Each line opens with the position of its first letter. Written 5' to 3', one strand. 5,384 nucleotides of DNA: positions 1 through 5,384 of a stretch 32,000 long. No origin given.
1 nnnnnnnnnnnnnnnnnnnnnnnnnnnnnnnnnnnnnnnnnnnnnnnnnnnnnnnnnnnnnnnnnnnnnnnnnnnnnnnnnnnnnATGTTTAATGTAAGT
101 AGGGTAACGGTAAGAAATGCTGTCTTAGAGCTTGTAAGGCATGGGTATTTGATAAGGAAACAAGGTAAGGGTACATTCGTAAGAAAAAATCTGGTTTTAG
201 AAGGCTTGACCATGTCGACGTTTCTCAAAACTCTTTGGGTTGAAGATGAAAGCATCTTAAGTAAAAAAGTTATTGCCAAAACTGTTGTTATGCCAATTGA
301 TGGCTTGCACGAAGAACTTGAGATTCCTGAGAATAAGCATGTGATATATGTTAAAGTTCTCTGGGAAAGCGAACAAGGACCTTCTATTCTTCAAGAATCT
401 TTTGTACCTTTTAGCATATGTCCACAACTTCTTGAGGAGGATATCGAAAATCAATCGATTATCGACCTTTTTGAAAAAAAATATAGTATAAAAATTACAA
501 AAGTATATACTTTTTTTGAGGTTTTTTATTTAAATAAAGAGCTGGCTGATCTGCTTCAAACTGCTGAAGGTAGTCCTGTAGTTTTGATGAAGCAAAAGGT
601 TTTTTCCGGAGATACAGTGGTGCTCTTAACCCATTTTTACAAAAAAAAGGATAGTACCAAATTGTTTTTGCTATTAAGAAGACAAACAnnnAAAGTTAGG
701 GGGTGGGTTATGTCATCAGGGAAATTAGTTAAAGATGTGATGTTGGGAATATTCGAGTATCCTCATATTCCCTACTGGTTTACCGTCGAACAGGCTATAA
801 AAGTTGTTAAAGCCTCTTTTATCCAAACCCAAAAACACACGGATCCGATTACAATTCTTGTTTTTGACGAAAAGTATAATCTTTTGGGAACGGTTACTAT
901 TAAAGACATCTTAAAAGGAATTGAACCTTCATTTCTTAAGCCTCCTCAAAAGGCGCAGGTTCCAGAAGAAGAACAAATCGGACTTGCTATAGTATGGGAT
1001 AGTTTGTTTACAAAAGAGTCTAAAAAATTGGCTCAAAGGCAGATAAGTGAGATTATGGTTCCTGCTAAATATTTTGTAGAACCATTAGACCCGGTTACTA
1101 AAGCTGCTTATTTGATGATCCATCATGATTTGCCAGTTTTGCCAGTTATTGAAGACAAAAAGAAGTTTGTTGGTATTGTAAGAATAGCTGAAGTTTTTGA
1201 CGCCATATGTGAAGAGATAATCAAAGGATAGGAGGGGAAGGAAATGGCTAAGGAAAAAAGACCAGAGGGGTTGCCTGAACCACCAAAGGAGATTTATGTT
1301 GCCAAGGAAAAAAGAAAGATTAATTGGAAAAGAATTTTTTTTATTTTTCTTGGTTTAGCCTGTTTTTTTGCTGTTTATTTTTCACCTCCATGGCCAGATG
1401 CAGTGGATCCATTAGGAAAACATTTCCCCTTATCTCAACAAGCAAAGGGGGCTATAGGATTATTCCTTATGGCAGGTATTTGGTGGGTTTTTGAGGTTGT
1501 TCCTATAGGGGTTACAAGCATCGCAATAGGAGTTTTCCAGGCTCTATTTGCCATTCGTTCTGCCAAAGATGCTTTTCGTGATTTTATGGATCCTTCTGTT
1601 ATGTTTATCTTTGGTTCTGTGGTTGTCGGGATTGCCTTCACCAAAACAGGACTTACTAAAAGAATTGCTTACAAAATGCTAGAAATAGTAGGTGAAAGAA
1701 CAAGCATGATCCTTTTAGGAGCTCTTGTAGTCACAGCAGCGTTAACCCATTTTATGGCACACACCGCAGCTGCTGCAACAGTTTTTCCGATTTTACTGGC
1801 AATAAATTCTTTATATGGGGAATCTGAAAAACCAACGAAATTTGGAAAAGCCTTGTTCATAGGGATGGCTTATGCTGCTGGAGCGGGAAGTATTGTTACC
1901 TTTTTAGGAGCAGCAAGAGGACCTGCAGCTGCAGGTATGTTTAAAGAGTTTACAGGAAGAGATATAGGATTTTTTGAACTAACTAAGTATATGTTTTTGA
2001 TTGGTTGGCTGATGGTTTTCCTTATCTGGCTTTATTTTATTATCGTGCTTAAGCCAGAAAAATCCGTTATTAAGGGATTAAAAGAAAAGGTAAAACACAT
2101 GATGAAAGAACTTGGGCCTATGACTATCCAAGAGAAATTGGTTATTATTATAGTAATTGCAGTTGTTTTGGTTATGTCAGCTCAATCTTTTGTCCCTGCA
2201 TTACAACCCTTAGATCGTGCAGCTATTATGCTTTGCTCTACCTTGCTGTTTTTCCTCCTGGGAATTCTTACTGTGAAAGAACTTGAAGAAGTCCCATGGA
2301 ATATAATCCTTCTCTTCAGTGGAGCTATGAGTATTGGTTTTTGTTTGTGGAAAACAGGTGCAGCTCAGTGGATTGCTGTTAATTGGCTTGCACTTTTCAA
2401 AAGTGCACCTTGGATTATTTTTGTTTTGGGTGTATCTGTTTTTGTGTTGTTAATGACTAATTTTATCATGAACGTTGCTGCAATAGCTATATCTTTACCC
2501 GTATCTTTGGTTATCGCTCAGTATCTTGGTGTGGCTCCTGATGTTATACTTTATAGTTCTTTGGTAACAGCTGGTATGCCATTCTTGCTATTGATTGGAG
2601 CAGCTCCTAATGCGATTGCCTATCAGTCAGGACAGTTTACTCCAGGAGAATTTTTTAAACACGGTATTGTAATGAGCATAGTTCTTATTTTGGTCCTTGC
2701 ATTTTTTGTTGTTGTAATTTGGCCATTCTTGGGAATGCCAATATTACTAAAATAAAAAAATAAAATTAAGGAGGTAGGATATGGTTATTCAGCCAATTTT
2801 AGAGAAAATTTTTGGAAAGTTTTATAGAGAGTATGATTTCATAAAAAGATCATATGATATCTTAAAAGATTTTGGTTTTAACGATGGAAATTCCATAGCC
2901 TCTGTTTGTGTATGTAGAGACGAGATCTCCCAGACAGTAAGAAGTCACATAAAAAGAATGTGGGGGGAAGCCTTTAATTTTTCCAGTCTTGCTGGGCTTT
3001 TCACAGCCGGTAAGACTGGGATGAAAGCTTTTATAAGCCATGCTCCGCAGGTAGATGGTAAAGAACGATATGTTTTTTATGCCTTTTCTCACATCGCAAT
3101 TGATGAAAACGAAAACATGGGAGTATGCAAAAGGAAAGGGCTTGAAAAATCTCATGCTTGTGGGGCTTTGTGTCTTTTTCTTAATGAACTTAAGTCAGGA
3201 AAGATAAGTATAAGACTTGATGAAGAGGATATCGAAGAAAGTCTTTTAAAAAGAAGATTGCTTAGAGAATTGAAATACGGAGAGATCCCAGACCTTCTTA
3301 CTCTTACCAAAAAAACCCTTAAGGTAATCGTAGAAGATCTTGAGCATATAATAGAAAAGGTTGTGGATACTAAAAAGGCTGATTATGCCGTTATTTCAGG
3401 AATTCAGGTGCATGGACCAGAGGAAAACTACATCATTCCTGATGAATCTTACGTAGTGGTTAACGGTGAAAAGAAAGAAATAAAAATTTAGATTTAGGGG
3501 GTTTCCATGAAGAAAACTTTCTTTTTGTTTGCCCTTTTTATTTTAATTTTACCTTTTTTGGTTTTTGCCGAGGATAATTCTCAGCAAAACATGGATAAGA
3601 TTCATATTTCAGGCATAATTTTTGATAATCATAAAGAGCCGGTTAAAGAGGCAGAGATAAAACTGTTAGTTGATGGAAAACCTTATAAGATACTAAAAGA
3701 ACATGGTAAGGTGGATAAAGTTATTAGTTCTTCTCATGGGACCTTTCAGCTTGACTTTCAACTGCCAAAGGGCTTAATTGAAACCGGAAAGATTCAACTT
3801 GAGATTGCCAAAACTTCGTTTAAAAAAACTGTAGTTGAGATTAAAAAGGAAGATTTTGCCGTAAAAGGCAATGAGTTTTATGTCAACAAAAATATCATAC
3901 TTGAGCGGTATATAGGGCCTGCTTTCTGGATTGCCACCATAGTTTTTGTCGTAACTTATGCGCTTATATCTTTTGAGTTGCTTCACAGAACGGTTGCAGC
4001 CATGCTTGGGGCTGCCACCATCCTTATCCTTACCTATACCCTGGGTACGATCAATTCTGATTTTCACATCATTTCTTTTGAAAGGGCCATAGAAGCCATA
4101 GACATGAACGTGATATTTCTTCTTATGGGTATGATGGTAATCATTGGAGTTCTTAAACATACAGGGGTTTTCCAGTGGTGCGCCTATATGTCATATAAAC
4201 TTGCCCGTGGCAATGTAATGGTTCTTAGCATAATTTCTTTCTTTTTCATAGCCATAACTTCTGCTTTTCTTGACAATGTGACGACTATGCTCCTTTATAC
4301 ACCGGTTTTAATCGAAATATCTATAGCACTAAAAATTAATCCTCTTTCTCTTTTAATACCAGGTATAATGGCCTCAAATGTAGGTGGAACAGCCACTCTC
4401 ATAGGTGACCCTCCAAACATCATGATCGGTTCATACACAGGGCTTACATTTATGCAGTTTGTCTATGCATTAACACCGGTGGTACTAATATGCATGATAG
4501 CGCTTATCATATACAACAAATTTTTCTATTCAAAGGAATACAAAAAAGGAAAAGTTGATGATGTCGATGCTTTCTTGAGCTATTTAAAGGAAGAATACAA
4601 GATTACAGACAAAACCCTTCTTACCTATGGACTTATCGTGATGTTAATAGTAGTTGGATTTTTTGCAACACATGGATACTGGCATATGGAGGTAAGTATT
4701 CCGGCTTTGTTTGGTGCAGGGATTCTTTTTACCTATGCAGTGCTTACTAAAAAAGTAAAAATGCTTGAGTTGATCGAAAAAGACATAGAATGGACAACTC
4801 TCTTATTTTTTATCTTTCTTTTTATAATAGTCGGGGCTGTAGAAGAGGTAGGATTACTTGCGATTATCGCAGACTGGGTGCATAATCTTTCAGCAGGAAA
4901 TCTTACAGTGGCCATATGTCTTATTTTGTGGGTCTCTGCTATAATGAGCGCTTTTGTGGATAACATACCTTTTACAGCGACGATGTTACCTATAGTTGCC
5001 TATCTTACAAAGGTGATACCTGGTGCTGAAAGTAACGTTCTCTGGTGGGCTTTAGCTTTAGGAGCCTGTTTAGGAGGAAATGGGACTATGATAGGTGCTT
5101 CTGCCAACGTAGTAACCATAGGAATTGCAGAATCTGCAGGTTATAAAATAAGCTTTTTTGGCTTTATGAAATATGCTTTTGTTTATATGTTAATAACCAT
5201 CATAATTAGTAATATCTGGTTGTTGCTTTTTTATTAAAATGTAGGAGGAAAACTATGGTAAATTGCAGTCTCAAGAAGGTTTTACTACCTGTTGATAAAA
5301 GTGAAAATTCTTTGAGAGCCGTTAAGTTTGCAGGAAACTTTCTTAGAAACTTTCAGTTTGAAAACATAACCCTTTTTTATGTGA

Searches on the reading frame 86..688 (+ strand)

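Call 38: search_protein_families(library=pfam, proteins=[window:86-688:+], max_evalue=0.00001)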
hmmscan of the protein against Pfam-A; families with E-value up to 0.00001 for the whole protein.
window:86-688:+ (201 aa): 2 families
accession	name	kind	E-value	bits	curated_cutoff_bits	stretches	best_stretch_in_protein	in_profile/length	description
PF07702.18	UTRA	-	6.1e-21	75.2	23.8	1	59-190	7-139/141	UTRA domain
PF00392.27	GntR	-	1e-07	31.9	27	1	2-32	34-64/64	Bacterial regulatory proteins, gntR family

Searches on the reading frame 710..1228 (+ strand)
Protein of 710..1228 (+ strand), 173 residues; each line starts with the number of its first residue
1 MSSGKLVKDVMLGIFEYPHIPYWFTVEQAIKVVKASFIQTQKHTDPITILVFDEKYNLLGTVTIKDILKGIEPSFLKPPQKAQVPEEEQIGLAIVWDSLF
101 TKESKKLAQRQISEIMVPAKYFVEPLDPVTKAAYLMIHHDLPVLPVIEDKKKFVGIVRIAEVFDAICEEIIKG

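Call 38: search_protein_families(library=pfam, proteins=[window:710-1228:+], max_evalue=0.00001)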
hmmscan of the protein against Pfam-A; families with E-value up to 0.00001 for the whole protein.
window:710-1228:+ (173 aa): 1 family
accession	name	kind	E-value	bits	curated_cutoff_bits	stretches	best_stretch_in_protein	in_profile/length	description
PF00571.33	CBS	-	4.2e-12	46.7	24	1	112-166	1-55/57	CBS domain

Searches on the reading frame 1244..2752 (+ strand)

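Call 38: search_protein_families(library=pfam, proteins=[window:1244-2752:+], max_evalue=0.00001)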
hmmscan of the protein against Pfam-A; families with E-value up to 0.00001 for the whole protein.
window:1244-2752:+ (503 aa): 2 families
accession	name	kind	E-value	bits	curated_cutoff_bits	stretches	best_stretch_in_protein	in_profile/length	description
PF00939.25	Na_sulph_symp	-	1.5e-50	173.1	27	1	63-498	26-471/472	Sodium:sulfate symporter transmembrane region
PF03600.22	CitMHS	-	1.2e-34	120.4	31.9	2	79-318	2-220/336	Citrate transporter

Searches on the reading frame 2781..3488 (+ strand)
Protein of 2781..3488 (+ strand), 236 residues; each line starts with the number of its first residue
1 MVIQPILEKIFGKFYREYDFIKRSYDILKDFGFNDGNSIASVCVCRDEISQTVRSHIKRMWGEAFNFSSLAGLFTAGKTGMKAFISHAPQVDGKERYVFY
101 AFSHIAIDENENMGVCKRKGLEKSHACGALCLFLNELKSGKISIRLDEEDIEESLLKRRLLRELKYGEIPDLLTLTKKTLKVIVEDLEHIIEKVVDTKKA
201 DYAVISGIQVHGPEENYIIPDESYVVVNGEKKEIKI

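Call 38: search_protein_families(library=pfam, proteins=[window:2781-3488:+], max_evalue=0.00001)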
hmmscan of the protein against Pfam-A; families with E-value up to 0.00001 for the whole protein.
window:2781-3488:+ (236 aa): 1 family
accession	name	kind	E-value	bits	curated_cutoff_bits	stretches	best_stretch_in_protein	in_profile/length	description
PF18599.6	LCIB_C_CA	-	1.3e-53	182.1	25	1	19-226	6-222/223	Limiting CO2-inducible proteins B/C beta carbonyic anhydrases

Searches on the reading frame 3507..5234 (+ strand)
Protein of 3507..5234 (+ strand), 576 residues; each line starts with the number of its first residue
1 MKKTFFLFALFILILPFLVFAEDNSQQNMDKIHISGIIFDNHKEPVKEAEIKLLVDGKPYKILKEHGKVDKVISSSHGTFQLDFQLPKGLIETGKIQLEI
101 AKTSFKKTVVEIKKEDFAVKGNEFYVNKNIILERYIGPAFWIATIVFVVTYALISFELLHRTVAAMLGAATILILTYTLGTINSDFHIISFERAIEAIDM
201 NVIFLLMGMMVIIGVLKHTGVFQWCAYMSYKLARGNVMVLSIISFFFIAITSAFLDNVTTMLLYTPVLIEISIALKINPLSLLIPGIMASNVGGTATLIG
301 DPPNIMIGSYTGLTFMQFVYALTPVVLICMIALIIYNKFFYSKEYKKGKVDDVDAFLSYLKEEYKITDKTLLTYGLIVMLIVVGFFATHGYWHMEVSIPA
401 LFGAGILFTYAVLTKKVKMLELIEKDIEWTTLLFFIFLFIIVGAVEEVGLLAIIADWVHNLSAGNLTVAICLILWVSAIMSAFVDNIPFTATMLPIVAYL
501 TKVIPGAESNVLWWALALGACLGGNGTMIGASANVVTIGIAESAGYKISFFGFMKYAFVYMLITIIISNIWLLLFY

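Call 38: search_protein_families(library=pfam, proteins=[window:3507-5234:+], max_evalue=0.00001)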
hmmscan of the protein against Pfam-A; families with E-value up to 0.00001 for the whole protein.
window:3507-5234:+ (576 aa): 3 families
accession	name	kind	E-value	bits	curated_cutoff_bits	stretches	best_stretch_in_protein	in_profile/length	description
PF03600.22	CitMHS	-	3.2e-78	263.6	31.9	1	151-519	1-336/336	Citrate transporter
PF02040.21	ArsB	-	5.7e-14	52.7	22.2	1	144-572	3-419/423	Arsenical pump membrane protein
PF00939.25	Na_sulph_symp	-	5.6e-13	49.1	27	1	313-574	213-469/472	Sodium:sulfate symporter transmembrane region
